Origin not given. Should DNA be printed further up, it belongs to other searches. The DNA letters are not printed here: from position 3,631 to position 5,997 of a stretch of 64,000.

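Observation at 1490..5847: ECF sigma / membrane protein / MobA-like / atypical Omp85 barrel gene string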

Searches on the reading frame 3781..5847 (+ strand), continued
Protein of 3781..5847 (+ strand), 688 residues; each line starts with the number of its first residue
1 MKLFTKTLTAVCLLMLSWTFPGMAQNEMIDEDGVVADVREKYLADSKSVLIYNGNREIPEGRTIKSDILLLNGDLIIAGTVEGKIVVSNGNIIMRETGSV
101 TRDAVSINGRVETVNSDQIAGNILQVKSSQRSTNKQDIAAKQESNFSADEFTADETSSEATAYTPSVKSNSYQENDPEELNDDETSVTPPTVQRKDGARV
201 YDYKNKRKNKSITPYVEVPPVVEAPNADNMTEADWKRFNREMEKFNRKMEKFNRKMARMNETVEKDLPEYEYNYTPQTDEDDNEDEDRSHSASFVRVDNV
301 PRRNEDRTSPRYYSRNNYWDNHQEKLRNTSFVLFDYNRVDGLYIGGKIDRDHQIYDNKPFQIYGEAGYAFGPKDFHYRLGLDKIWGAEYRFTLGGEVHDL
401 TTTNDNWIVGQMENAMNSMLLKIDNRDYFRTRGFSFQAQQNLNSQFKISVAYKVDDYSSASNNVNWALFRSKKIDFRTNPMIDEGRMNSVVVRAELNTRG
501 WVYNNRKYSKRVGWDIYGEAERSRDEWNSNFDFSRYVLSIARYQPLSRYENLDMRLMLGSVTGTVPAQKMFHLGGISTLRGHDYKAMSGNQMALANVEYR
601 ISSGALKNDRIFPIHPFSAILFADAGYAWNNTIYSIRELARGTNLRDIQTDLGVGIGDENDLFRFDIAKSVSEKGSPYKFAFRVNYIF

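Call 20: fold_search(model_id=the predicted structure, library=pdb)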
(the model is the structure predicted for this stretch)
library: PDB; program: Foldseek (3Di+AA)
matches with E <= 10: 596; with E <= 0.001: 127
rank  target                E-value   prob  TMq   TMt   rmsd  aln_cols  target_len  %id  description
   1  7nre_A                1.3e-13  1.00  0.35  0.61   8.8       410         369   13  Crystal structure of E.coli BamA beta-barrel in complex with darobactin (crystal form 1) (released 2021-04-21)
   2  6qgy_C                2.1e-13  1.00  0.36  0.62   8.8       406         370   13  Crystal structure of E.coli BamA beta-barrel in complex with nanobody B12 (released 2019-06-26)
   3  7r1v_A                2.1e-13  1.00  0.34  0.60   9.0       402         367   14  Crystal structure of E.coli BamA beta-barrel in complex with dynobactin A (released 2022-09-28)
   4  6qgy_A                2.5e-13  1.00  0.34  0.59   8.8       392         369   12  Crystal structure of E.coli BamA beta-barrel in complex with nanobody B12 (released 2019-06-26)
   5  6qgx_A                5.3e-13  1.00  0.35  0.61   8.7       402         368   13  Crystal structure of E.coli BamA beta-barrel in complex with nanobody F7 (released 2019-06-26)
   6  9ccg_D                5.3e-13  1.00  0.30  0.31   9.6       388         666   18  Fusobacterium nucleatum BamA-Fab 9 complex (released 2025-09-17)
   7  8xnb_A                6.6e-13  1.00  0.34  0.58   7.9       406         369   14  Cryo-EM structure of Deinococcus radiodurans BamA (released 2025-01-15)
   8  9ccg_A                7.8e-13  1.00  0.29  0.30   9.9       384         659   18  Fusobacterium nucleatum BamA-Fab 9 complex (released 2025-09-17)
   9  5d0o_A                8.2e-13  1.00  0.35  0.31   8.7       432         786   13  BamABCDE complex, outer membrane beta barrel assembly machinery entire complex (released 2016-03-09)
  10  4n75_B                1.2e-12  1.00  0.35  0.60   8.8       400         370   14  Structural Basis of BamA-mediate Outer Membrane Protein Biogenesis (released 2014-04-16)
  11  9cs1_A                1.3e-12  1.00  0.35  0.62   8.8       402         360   13  E. coli BamA beta-barrel bound to darobactin and cyclic peptide CP2 (released 2025-04-16)
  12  5or1                  1.6e-12  1.00  0.35  0.59   8.8       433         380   13  BamA structure of Salmonella enterica (released 2018-02-14)
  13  7bnq_A                1.7e-12  1.00  0.35  0.32   9.2       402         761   13  Lateral-closed conformation of the lid-locked BAM complex (BamA E435C S665C, BamBDCE) by cryoEM (released 2021-06-02)
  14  6qgw_A                1.8e-12  1.00  0.35  0.62   9.0       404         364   14  Crystal structure of E.coli BamA beta-barrel in complex with nanobody E6 (released 2019-06-26)
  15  8pzu_A                1.8e-12  1.00  0.35  0.31   8.8       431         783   12  Wait Complex: BAM bound Darobactin-B and Compact SurA (released 2024-09-25)
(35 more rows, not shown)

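Call 28: find_related_loci(query=A1, collection=genome_contigs, flank=10000)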
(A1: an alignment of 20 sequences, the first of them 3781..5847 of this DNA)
Query A1 (688 aa) in genome_contigs; peptide patterns used: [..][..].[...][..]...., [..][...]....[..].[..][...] (x = any residue, [..] = any of these).
321 stretches matched a pattern; 175 encode a relative of the query (tblastn E <= 1e-3); the best 80 are kept; 80 distinct loci.
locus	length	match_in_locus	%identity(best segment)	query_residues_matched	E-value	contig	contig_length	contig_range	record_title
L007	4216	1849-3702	48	11-688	0e+0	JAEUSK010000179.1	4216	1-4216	MAG: bacterium isolate new MAG-301 k141_379975, whole genome shotgun sequence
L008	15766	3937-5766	47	37-688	1e-180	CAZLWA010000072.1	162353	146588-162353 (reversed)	MAG TPA_asm: uncultured Bacteroidota bacterium isolate binchicken_co165_173 genome assembly, contig: k141_2794092, whole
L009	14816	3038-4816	45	23-688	3e-180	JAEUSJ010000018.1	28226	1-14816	MAG: bacterium isolate new MAG-300 NODE_18_length_28226_cov_7.585044, whole genome shotgun sequence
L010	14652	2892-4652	47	30-688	2e-178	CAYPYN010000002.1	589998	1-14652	MAG TPA_asm: uncultured Bacteroidota bacterium isolate binchicken_co130_117 genome assembly, contig: NODE_5_length_58999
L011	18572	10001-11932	46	6-688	4e-178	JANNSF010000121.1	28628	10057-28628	MAG: bacterium isolate SOY_31_metabat_245 SOY_31_k141_1553785, whole genome shotgun sequence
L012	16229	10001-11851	43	8-688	4e-161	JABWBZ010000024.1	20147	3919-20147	MAG: bacterium isolate MAG_43 scaffold_2761, whole genome shotgun sequence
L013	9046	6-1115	62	318-688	3e-152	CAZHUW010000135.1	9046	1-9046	MAG TPA_asm: uncultured Bacteroidota bacterium isolate SRP292972_co2_230 genome assembly, contig: NODE_7442_length_9046_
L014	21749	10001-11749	52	12-688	1e-125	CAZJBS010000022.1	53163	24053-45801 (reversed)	MAG TPA_asm: uncultured Bacteroidota bacterium isolate binchicken_co16_299 genome assembly, contig: NODE_1021_length_531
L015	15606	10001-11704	46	38-688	4e-125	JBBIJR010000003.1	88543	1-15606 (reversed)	MAG: Bacteroidota bacterium isolate QNS170220_bin_167 NODE_121_length_88543_cov_5.294379, whole genome shotgun sequence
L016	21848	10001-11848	28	46-688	1e-69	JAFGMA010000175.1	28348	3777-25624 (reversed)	MAG: candidate division KSB1 bacterium isolate Zod_Metabat.436 k87_6425225, whole genome shotgun sequence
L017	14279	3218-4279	37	336-685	1e-65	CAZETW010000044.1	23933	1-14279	MAG TPA_asm: uncultured bacterium isolate SRP141376_co1_354 genome assembly, contig: NODE_4623_length_23933_cov_47.01884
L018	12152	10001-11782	27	52-688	6e-65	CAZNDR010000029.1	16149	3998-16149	MAG TPA_asm: uncultured Cytophagia bacterium isolate SRP098346_co1_315 genome assembly, contig: NODE_3817_length_16149_c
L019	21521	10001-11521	35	23-688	1e-64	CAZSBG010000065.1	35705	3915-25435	MAG TPA_asm: uncultured Cytophagia bacterium isolate SRP141376_co4_290 genome assembly, contig: NODE_2101_length_35705_c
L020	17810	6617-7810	35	284-688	1e-63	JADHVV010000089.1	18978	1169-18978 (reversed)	MAG: candidate division KSB1 bacterium isolate BS750m-G10 BS-750m-C4468, whole genome shotgun sequence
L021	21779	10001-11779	29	57-688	2e-66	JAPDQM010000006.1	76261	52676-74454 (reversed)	MAG: candidate division KSB1 bacterium isolate JZ4_201803_bins_154 JZ-4_201803_bins_154_scaffold_6, whole genome shotgun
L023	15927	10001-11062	37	336-685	6e-62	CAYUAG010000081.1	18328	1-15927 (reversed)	MAG TPA_asm: uncultured bacterium isolate SRP068000_co4_478 genome assembly, contig: NODE_3338_length_18328_cov_11.65769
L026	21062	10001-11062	37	336-685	3e-60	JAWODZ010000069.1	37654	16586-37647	MAG: bacterium isolate BLK5-2.bin.76 k191_2411903, whole genome shotgun sequence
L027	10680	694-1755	34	333-688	5e-60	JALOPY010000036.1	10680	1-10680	MAG: bacterium isolate Prado141 scaffold_10485, whole genome shotgun sequence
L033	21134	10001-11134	34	306-688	1e-58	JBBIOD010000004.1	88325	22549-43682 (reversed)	MAG: Ignavibacteriales bacterium isolate FAS170219_bin_271 NODE_79_length_88325_cov_10.524176, whole genome shotgun sequ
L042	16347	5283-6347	34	333-688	4e-57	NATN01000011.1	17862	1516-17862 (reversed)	MAG: candidate division KSB1 bacterium 4484_87 ex4484_87_scaffold_958, whole genome shotgun sequence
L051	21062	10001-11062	34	333-684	7e-56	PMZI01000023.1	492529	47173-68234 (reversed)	MAG: Ignavibacteriae bacterium isolate fen_1268 73.20110800_E3D.28_contig_1307, whole genome shotgun sequence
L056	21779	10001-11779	34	52-688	8e-61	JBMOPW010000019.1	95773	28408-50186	MAG: Candidatus Zhuqueibacterota bacterium isolate Betzabe_MAG138 MAG138_19, whole genome shotgun sequence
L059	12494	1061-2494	36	26-668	2e-54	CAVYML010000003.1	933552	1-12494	MAG: Ignavibacteriota bacterium isolate MFD01231.bin.1.4 genome assembly, contig: contig_12174, whole genome shotgun seq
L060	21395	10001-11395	32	50-683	3e-54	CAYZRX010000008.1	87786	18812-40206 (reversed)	MAG TPA_asm: uncultured Ignavibacteriaceae bacterium isolate SRP214966_co4_379 genome assembly, contig: NODE_89_length_8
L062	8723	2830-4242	32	220-688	5e-54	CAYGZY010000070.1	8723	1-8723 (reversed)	MAG TPA_asm: uncultured Chlorobiaceae bacterium isolate ERP119294_co2_531 genome assembly, contig: k141_4616900, whole g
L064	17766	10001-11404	32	38-668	5e-54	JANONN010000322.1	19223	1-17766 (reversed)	MAG: Ignavibacteriales bacterium isolate VAR_43_metabat_382 VAR_43_k141_910304, whole genome shotgun sequence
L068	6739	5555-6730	38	50-613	7e-54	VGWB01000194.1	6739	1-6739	MAG: Ignavibacteria bacterium isolate M_DeepCast_400m_m2_062 M_DeepCast_400m_m2_062_Ga0194112_10024196, whole genome sho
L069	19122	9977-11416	32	43-688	1e-53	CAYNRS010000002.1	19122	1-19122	MAG TPA_asm: uncultured Ignavibacteriaceae bacterium isolate binchicken_co21_380 genome assembly, contig: NODE_1568_leng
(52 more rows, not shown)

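Call 41: search_protein_families(library=pfam, proteins=[L059:11-730:-, L064:9223-9627:+, L033:7889-9676:+, L051:12776-13369:+, L027:3314-4174:+, L069:16975-18192:+, L068:4560-4895:+, L060:13726-14556:+, L042:8225-9295:+, L026:12279-13268:+], max_evalue=0.01)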
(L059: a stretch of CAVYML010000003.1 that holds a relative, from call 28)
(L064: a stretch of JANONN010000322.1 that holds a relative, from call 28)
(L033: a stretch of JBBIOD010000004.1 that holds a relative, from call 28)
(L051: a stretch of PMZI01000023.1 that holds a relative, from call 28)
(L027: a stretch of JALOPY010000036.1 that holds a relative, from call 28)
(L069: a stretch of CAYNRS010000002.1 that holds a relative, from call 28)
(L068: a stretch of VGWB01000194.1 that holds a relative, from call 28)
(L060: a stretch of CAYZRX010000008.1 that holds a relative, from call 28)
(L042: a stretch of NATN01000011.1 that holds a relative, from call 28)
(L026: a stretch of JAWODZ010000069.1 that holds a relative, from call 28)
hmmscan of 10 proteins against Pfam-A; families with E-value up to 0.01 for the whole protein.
L059:11-730:- (239 aa): 2 families
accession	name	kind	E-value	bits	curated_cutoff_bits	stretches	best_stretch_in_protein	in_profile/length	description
PF03740.19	PdxJ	-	6e-100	333.6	24.5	1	2-234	1-233/234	Pyridoxal phosphate biosynthesis protein PdxJ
PF01261.30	AP_endonuc_2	-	0.00033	20.9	31.1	1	135-183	71-119/249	Xylose isomerase-like TIM barrel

L064:9223-9627:+ (134 aa): 0 families

L033:7889-9676:+ (595 aa): 1 family
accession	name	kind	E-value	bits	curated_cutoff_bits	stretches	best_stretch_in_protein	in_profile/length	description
PF16561.11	AMPK1_CBM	-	0.0044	17.6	26.8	0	528-572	23-61/85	Glycogen recognition site of AMP-activated protein kinase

L051:12776-13369:+ (197 aa): 4 families
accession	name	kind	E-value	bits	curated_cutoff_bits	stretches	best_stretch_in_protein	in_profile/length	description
PF08281.18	Sigma70_r4_2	-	4.8e-17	61.8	25.7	1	129-180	3-54/54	Sigma-70, region 4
PF04542.20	Sigma70_r2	-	2.6e-16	59.6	24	1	27-90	5-70/71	Sigma-70 region 2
PF04545.22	Sigma70_r4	-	1.7e-11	43.9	24.1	1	133-181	1-49/50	Sigma-70, region 4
PF07638.17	Sigma70_ECF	-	0.00054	20.3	21.1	1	128-184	127-183/185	ECF sigma factor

L027:3314-4174:+ (286 aa): 2 families
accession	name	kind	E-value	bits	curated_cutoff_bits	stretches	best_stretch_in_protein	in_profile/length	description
PF09922.15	LiaF-like_C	-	2e-09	37.8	29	1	186-283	13-114/114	Cell wall-active antibiotics response LiaF, C-terminal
PF13349.12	DUF4097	-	0.0035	17.2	22.9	1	47-174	5-131/247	Toastrack DUF4097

L069:16975-18192:+ (405 aa): 1 family
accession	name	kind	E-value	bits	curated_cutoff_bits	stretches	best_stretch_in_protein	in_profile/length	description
PF00246.29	Peptidase_M14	-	1.3e-11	45.2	21.6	1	50-155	4-118/286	Zinc carboxypeptidase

L068:4560-4895:+ (111 aa): 0 families

L060:13726-14556:+ (276 aa): 1 family
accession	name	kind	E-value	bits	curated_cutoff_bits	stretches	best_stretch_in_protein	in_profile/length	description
PF13490.11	zf-HC2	-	2e-07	31.4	22.2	1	3-37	1-35/35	Putative zinc-finger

L042:8225-9295:+ (356 aa): 6 families
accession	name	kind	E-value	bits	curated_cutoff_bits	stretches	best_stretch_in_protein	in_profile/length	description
PF01370.27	Epimerase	-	5.8e-21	75.4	20.9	1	3-221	1-239/240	NAD dependent epimerase/dehydratase family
PF16363.11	GDP_Man_Dehyd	-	2.8e-10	40.6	27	1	171-297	199-331/332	GDP-mannose 4,6 dehydratase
PF01073.25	3Beta_HSD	-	1.2e-08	34.8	22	1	5-209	2-229/280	3-beta hydroxysteroid dehydrogenase/isomerase family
PF07993.18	NAD_binding_4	-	6.4e-05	22.7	20.1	0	6-36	2-35/258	Male sterility protein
PF04321.23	RmlD_sub_bind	-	0.00047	19.8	27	1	1-132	1-114/287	RmlD substrate binding domain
PF05368.20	NmrA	-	0.0027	17.8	27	0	3-76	5-79/298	NmrA-like family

L026:12279-13268:+ (329 aa): 2 families
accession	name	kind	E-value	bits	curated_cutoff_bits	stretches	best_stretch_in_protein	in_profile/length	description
PF13349.12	DUF4097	-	9.5e-18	64.9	22.9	1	39-298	4-222/247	Toastrack DUF4097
PF04773.18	FecR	-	0.002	19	24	0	173-227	41-91/97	FecR protein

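Call 89: search_protein_families(library=pfam, proteins=[P0003, P0013, L056:9563-11782:+, L062:2743-4245:+, L051:9347-11077:+, L023:9749-11074:+, P0026], max_evalue=0.01)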
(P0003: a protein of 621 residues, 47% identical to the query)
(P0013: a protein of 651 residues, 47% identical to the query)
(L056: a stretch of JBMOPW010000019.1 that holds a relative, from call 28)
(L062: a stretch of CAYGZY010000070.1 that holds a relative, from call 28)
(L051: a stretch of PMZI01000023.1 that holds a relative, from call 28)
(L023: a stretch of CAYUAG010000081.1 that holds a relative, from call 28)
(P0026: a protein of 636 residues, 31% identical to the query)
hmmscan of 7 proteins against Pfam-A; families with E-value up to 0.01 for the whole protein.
P0003 (621 aa): 3 families
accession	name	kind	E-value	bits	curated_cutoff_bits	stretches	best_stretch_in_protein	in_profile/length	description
PF01103.29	Omp85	-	1.6e-10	41.5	24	1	358-620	56-324/325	Omp85 superfamily domain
PF18939.6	DUF5686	-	5.7e-09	35.4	39.2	1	250-413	315-482/669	Family of unknown function (DUF5686)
PF24555.1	CC4_CEP85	-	0.0044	17.9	27.3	1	162-201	4-43/85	Centrosomal protein of 85 kDa-like, CC4 coiled-coil domain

P0013 (651 aa): 4 families
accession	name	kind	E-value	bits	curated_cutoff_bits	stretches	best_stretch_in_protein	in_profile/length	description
PF01103.29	Omp85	-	2.2e-11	44.3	24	1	331-640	54-312/325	Omp85 superfamily domain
PF18939.6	DUF5686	-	1.2e-10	40.9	39.2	1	261-525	297-577/669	Family of unknown function (DUF5686)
PF03865.19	ShlB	-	2e-07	31.2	22.7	1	475-607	181-306/311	Haemolysin secretion/activation protein ShlB/FhaC/HecB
PF03961.19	FapA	-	0.0075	16.3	31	0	75-220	88-233/272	Flagellar Assembly Protein A beta solenoid domain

L056:9563-11782:+ (739 aa): 3 families
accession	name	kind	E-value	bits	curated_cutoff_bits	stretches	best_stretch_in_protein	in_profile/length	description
PF04519.19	Bactofilin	-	2.1e-12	47.6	27.9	2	264-332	33-96/98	Polymer-forming cytoskeletal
PF01103.29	Omp85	-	2.4e-12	47.5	24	1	479-726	53-310/325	Omp85 superfamily domain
PF18939.6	DUF5686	-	7.9e-10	38.2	39.2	1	377-608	325-574/669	Family of unknown function (DUF5686)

L062:2743-4245:+ (500 aa): 1 family
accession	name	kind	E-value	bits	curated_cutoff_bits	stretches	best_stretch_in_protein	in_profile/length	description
PF18939.6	DUF5686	-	1.9e-06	27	39.2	1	136-288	334-484/669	Family of unknown function (DUF5686)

L051:9347-11077:+ (576 aa): 3 families
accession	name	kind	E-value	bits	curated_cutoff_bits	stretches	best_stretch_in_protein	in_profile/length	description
PF18939.6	DUF5686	-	1.2e-07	31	39.2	1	219-366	334-478/669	Family of unknown function (DUF5686)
PF01103.29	Omp85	-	1.4e-06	28.5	24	1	318-559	60-305/325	Omp85 superfamily domain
PF04519.19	Bactofilin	-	0.004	17.8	27.9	1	105-167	28-87/98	Polymer-forming cytoskeletal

L023:9749-11074:+ (441 aa): 2 families
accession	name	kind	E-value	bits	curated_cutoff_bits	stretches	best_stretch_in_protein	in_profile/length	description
PF01103.29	Omp85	-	5.3e-23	82.5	24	1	171-440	49-324/325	Omp85 superfamily domain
PF18939.6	DUF5686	-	2.8e-07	29.8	39.2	1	67-234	319-487/669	Family of unknown function (DUF5686)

P0026 (636 aa): 3 families
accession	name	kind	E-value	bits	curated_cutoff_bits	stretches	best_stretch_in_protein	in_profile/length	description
PF18939.6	DUF5686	-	2.6e-11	43.1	39.2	1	271-447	310-487/669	Family of unknown function (DUF5686)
PF01103.29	Omp85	-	1e-10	42.1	24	1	469-625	134-314/325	Omp85 superfamily domain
PF07730.19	HisKA_3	-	0.0049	17.8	24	0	201-235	31-65/68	Histidine kinase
